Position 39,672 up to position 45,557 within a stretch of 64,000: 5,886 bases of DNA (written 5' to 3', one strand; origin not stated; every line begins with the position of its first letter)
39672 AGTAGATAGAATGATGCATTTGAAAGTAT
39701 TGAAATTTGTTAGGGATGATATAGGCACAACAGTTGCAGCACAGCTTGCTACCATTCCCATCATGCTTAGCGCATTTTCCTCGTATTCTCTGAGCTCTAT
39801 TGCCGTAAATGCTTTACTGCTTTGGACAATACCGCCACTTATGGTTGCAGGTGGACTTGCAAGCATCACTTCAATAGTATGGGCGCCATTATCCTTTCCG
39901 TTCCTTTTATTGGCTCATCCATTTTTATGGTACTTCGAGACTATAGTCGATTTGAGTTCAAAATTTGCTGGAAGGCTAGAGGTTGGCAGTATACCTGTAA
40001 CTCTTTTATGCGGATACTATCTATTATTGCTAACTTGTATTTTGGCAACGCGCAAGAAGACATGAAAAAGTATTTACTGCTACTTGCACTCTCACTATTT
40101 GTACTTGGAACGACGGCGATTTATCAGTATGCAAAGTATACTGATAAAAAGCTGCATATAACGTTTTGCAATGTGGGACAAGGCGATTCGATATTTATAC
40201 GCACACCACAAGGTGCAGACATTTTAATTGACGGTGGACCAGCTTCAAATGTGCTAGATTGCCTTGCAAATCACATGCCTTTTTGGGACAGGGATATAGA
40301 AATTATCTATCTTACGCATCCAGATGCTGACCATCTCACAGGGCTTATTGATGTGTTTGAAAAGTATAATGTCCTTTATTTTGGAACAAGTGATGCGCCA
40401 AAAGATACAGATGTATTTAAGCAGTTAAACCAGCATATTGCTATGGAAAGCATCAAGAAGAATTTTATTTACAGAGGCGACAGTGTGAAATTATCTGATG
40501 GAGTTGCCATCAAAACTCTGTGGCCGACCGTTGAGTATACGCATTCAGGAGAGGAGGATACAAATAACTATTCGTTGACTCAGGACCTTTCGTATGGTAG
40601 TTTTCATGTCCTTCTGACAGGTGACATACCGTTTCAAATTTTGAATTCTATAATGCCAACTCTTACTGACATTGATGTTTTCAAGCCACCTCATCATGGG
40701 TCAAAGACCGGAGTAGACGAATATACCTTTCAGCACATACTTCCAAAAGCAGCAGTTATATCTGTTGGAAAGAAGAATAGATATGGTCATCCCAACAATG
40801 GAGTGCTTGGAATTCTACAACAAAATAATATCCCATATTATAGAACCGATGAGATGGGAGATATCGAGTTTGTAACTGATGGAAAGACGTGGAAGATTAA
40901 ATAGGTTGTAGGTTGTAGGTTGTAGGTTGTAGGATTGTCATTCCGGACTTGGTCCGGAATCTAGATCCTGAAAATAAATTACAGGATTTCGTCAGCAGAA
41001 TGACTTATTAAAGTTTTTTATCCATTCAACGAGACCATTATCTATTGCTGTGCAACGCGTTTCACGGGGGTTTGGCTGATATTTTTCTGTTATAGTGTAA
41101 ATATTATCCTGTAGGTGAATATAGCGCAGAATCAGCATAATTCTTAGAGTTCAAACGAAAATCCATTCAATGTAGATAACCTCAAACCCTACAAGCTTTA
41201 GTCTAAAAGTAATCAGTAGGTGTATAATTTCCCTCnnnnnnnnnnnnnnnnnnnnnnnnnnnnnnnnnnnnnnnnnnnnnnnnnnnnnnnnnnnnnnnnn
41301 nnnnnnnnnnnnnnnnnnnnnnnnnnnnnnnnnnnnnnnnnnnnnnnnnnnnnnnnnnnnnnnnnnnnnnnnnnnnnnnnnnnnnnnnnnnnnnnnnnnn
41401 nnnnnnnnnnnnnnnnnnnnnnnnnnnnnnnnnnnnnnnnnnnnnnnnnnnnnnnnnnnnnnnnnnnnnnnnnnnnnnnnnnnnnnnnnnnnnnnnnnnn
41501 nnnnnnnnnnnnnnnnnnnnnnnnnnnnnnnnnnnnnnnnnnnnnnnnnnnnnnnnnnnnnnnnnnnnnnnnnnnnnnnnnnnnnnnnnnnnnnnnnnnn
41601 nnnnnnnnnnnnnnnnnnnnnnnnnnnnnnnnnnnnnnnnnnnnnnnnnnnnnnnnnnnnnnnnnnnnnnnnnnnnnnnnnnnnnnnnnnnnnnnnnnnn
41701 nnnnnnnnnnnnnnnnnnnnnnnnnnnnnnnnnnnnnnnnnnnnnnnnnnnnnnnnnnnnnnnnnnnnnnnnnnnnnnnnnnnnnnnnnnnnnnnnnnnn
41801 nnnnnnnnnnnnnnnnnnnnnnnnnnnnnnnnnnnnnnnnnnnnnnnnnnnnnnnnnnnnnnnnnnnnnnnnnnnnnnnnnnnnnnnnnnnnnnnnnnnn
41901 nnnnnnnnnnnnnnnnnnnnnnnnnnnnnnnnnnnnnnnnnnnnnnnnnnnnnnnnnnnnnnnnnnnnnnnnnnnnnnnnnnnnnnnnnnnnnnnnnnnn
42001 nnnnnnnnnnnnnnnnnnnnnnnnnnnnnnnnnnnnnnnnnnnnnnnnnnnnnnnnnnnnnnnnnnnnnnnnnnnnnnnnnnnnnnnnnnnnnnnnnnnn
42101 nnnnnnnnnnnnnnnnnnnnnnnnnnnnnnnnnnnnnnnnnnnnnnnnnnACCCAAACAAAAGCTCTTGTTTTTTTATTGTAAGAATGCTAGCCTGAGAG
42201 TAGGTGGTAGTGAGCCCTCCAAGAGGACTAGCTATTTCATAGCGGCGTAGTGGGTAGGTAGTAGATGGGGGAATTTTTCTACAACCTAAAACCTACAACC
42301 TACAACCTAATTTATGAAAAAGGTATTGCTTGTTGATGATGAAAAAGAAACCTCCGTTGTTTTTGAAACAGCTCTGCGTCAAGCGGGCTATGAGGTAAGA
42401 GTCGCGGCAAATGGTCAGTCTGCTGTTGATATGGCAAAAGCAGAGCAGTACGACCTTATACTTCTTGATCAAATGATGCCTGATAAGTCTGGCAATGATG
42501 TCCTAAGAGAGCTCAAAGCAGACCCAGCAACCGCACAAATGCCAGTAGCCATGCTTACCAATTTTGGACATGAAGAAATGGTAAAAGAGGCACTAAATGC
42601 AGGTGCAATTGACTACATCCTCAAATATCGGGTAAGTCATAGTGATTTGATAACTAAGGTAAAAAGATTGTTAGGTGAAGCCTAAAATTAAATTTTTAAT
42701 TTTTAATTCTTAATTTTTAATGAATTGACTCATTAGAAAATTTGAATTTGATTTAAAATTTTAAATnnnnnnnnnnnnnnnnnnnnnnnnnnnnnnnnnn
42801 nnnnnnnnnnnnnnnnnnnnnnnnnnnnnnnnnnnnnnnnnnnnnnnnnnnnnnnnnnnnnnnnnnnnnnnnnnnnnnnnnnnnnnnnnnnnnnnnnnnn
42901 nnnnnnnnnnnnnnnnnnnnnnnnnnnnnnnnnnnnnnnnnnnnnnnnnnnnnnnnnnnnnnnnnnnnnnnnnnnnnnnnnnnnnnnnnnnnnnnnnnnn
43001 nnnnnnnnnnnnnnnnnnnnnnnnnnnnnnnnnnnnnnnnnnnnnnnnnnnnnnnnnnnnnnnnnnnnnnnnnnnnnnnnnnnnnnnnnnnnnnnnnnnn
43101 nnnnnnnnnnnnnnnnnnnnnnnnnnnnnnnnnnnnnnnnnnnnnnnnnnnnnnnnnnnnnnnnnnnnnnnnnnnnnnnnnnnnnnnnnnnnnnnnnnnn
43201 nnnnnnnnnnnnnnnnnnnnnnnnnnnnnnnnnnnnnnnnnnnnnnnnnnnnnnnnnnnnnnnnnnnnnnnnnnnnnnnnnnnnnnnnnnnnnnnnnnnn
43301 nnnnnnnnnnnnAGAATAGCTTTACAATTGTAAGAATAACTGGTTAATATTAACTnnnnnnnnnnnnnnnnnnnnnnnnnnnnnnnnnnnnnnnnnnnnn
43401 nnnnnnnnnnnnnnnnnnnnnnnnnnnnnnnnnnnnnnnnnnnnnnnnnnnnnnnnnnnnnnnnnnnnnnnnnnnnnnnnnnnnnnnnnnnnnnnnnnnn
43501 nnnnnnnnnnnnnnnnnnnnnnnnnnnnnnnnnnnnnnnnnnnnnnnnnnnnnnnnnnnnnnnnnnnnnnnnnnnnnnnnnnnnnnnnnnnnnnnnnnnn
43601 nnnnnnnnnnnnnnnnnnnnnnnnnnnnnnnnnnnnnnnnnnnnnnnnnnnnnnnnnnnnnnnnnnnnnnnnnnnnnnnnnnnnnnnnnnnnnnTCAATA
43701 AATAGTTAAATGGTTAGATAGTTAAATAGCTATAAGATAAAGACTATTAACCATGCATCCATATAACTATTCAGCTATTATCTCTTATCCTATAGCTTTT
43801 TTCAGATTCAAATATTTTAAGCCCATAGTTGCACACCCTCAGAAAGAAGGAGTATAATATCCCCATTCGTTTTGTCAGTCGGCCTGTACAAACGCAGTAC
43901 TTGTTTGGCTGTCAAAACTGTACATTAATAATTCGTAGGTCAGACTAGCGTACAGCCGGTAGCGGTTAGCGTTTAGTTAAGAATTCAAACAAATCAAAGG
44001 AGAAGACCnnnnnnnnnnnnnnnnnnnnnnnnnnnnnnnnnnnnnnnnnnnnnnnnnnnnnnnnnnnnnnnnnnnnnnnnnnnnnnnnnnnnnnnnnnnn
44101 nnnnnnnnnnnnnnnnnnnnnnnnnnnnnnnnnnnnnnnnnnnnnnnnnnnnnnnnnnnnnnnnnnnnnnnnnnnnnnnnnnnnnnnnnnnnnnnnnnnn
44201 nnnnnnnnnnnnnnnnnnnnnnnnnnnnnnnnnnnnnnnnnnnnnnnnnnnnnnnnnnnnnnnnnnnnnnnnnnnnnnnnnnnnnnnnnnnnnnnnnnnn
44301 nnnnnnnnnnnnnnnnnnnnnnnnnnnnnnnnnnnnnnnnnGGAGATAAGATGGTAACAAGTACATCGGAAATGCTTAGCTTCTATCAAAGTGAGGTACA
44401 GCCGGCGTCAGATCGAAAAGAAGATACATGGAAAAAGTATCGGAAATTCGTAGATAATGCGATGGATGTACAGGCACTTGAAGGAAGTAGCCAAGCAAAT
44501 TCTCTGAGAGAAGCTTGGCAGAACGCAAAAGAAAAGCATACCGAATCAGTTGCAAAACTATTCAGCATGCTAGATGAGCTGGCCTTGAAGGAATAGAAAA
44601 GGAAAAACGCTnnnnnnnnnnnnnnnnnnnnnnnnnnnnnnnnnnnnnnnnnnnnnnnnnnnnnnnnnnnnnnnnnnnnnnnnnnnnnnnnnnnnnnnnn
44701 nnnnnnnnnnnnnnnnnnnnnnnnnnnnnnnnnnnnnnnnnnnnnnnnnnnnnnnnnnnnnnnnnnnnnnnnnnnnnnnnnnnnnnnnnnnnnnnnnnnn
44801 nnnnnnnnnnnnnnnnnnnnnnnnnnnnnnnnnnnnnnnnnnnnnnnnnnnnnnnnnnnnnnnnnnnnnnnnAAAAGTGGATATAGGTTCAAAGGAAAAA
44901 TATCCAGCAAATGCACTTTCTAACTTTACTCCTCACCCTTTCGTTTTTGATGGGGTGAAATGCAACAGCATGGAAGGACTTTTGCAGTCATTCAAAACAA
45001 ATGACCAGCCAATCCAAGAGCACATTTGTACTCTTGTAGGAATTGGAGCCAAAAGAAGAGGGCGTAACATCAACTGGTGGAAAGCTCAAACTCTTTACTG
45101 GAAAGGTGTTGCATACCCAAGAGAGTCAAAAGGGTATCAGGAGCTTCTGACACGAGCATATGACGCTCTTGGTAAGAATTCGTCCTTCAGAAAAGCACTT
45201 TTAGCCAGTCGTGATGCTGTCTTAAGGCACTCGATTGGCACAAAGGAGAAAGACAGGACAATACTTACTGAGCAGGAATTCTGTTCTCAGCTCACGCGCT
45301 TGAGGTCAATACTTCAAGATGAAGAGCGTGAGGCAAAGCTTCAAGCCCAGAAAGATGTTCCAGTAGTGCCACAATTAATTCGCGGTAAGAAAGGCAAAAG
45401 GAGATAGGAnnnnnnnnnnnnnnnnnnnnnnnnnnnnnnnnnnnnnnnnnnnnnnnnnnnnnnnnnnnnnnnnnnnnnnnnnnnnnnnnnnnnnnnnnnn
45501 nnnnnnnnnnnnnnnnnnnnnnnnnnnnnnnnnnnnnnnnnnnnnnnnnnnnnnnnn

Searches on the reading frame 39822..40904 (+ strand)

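Call 79: search_protein_families(library=pfam, proteins=[window:39822-40904:+], max_evalue=0.001)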
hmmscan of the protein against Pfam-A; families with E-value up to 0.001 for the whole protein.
window:39822-40904:+ (360 aa): 1 family
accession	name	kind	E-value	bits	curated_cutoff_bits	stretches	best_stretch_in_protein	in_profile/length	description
PF00753.33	Lactamase_B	-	4.5e-05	23.9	22.7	1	118-185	3-70/196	Metallo-beta-lactamase superfamily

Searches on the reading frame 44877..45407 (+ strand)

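Call 79: search_protein_families(library=pfam, proteins=[window:44877-45407:+], max_evalue=0.001)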
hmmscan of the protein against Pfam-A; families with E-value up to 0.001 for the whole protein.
window:44877-45407:+ (176 aa): 1 family
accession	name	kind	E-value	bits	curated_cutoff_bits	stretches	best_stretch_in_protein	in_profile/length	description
PF08010.17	Phage_30_3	-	1.6e-54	183.9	36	1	8-144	1-138/138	Bacteriophage protein GP30.3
